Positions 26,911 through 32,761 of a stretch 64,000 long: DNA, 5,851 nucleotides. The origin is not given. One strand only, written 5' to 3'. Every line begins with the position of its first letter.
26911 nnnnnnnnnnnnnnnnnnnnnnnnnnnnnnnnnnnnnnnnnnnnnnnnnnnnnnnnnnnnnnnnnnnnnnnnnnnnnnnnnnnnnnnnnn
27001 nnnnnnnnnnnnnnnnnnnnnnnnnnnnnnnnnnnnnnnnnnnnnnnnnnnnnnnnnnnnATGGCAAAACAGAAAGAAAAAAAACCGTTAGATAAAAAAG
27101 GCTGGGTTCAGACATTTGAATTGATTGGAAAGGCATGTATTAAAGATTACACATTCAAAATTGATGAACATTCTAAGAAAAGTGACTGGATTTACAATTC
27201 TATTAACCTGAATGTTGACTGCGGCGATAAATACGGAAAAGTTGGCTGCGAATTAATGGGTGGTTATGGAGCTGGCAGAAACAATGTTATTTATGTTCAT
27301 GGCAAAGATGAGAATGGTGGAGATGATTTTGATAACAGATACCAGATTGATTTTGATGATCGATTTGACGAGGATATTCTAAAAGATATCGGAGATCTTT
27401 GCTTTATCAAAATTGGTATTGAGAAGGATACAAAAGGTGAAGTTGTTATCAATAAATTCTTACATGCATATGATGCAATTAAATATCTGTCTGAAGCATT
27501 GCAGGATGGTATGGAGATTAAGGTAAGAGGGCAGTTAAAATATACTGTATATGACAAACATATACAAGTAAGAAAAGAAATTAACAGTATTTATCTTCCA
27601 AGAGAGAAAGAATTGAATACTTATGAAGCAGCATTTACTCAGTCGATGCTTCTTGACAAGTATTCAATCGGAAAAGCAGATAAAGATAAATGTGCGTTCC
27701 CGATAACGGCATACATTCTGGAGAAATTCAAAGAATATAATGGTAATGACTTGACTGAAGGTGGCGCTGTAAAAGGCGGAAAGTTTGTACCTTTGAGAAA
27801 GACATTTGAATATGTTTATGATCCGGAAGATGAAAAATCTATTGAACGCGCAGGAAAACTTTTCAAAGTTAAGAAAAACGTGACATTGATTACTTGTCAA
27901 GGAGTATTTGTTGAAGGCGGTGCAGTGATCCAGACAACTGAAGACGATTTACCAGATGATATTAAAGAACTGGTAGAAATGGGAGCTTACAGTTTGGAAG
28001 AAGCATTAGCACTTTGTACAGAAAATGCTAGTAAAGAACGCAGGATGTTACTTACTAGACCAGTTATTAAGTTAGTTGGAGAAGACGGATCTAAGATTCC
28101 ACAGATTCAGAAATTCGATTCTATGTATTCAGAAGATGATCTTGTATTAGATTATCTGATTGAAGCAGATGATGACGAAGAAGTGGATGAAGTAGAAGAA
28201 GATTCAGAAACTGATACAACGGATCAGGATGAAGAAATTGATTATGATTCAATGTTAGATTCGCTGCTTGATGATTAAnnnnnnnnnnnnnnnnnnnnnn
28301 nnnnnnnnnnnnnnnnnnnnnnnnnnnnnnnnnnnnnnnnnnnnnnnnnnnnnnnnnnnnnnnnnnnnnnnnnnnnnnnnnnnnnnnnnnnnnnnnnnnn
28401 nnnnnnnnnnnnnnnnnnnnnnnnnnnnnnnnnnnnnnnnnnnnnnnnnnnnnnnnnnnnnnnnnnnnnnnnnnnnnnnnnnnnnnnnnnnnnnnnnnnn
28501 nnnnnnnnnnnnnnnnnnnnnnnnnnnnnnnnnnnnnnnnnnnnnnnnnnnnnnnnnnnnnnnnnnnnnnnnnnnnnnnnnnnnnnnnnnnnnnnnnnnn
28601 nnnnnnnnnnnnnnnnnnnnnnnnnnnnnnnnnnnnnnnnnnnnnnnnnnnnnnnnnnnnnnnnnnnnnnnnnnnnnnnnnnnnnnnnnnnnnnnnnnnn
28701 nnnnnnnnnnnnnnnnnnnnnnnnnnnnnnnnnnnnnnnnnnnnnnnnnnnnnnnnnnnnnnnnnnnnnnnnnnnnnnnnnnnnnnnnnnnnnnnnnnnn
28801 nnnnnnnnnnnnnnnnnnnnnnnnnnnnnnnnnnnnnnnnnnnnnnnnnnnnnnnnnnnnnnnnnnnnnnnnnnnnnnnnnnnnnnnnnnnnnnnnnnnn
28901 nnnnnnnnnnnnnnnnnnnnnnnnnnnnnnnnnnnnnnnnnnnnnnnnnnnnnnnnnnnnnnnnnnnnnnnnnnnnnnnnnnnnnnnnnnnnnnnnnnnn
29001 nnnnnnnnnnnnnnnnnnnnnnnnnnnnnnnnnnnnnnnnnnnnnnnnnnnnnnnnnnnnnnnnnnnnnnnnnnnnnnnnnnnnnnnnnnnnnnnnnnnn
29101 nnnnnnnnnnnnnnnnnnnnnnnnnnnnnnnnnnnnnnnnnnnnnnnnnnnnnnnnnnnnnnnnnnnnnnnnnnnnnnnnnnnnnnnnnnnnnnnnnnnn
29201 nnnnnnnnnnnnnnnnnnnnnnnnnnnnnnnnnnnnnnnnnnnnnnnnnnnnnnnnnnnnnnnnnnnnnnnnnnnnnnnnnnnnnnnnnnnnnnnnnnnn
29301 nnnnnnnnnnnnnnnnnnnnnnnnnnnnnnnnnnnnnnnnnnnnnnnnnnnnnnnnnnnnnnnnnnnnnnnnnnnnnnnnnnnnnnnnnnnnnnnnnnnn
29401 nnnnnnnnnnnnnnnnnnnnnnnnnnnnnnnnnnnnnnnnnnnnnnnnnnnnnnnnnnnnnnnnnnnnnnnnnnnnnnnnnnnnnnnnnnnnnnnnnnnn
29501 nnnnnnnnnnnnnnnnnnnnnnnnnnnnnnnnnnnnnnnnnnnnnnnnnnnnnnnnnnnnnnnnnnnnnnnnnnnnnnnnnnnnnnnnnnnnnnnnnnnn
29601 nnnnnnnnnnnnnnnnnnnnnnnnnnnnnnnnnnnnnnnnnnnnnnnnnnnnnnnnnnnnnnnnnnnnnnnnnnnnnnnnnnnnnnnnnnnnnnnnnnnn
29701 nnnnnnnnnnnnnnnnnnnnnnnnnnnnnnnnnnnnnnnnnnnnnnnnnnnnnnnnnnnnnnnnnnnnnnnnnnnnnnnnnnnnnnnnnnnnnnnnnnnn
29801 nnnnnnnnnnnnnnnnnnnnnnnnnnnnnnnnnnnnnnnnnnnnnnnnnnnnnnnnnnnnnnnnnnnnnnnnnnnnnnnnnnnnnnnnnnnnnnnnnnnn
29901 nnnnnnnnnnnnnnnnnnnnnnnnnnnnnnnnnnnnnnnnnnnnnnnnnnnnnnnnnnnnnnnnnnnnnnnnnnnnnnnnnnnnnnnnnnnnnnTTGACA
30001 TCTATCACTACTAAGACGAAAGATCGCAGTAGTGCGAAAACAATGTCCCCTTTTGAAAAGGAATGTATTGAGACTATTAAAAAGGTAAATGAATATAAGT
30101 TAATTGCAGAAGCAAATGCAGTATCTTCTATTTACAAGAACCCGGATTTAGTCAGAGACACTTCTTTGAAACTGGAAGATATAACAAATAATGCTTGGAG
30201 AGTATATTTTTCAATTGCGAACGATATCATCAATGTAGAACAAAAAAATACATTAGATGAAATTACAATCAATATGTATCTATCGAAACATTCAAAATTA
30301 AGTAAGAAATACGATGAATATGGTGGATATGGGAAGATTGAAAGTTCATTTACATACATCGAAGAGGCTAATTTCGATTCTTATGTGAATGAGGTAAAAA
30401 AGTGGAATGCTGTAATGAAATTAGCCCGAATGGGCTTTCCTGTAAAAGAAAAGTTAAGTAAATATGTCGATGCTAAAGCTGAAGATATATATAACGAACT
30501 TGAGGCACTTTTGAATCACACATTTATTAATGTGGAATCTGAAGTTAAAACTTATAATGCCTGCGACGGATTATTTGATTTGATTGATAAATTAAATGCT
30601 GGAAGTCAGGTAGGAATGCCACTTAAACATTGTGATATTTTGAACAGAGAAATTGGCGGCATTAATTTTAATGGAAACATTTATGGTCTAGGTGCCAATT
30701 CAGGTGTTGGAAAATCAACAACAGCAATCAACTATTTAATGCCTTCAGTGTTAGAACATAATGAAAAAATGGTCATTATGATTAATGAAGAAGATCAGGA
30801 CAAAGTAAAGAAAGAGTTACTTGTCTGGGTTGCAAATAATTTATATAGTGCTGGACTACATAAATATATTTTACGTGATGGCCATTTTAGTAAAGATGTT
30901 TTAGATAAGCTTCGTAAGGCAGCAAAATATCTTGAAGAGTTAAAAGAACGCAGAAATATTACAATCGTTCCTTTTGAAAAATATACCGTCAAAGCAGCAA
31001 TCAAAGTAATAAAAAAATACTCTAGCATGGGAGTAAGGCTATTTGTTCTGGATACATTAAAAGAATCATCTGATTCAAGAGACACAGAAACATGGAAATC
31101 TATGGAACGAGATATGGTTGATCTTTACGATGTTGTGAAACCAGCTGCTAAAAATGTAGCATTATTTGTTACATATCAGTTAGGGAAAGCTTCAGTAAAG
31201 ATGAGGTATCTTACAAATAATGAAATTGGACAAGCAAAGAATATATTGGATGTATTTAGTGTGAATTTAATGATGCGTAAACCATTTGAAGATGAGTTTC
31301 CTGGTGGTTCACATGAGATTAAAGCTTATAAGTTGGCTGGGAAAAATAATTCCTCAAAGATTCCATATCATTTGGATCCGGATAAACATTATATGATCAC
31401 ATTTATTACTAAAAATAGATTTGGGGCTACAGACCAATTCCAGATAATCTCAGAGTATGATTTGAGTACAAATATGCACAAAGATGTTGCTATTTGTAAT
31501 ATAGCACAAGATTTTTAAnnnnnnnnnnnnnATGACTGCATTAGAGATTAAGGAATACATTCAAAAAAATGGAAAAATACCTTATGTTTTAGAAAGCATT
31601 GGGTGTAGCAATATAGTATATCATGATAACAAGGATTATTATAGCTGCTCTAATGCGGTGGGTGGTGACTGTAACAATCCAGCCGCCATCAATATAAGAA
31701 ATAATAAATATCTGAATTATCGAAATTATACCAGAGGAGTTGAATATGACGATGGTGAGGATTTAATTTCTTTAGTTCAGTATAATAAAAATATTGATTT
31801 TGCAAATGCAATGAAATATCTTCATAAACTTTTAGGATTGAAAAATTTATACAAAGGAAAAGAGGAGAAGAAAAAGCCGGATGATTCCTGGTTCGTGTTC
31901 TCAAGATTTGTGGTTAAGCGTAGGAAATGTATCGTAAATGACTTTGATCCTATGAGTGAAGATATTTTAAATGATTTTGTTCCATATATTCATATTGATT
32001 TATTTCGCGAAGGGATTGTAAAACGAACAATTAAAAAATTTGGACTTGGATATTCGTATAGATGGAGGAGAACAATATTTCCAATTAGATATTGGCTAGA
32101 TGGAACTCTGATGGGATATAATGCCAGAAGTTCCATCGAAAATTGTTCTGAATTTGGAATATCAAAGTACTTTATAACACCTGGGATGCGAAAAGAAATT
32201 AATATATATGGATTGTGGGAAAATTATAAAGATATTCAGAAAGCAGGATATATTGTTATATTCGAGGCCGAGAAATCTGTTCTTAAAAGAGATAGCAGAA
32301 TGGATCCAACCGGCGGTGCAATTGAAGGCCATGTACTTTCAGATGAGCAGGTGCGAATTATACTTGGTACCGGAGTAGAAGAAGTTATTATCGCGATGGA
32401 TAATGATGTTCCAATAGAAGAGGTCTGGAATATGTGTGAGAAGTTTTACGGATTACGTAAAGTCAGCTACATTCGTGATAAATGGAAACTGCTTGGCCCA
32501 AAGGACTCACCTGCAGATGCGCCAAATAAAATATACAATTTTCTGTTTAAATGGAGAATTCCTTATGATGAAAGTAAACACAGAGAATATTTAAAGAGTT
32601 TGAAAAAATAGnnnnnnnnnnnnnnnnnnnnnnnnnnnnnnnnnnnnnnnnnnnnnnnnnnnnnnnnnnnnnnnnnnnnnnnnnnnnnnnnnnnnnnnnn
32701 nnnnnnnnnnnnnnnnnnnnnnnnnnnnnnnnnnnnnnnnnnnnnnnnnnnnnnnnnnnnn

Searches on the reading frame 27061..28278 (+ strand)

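Call 51: search_protein_families(library=phrogs, proteins=[window:27061-28278:+], max_evalue=0.00001)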
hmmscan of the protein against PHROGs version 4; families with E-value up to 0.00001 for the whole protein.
window:27061-28278:+ (405 aa): 1 family
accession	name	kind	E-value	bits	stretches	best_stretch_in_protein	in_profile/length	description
phrog_2367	-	unknown function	2.5e-46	159.6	1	4-396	2-324/326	-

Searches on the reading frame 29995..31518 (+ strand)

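Call 51: search_protein_families(library=phrogs, proteins=[window:29995-31518:+], max_evalue=0.00001)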
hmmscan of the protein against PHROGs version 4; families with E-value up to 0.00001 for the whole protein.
window:29995-31518:+ (507 aa): 2 families
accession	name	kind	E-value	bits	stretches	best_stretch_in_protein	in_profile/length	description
phrog_19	-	DNA, RNA and nucleotide metabolism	4.9e-41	142.3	1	18-495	146-578/621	DnaB-like replicative helicase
phrog_239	-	DNA, RNA and nucleotide metabolism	1e-09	38.9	1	191-400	318-521/801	DNA primase/helicase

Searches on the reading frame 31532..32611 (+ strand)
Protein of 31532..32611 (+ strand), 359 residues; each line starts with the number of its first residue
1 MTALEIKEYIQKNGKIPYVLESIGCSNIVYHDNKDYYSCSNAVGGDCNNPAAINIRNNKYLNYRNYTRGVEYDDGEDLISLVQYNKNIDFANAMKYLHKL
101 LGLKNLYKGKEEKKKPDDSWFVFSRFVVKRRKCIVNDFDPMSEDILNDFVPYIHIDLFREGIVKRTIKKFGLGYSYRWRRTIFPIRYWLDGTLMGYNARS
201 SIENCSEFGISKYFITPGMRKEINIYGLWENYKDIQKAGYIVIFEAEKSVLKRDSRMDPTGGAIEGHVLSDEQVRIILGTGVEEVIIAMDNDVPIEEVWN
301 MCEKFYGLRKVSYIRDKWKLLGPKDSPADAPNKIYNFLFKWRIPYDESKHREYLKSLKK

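Call 51: search_protein_families(library=phrogs, proteins=[window:31532-32611:+], max_evalue=0.00001)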
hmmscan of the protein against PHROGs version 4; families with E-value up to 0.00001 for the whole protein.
window:31532-32611:+ (359 aa): 1 family
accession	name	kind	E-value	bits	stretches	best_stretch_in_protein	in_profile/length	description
phrog_47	-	DNA, RNA and nucleotide metabolism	5.5e-28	99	1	16-358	31-354/947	DNA primase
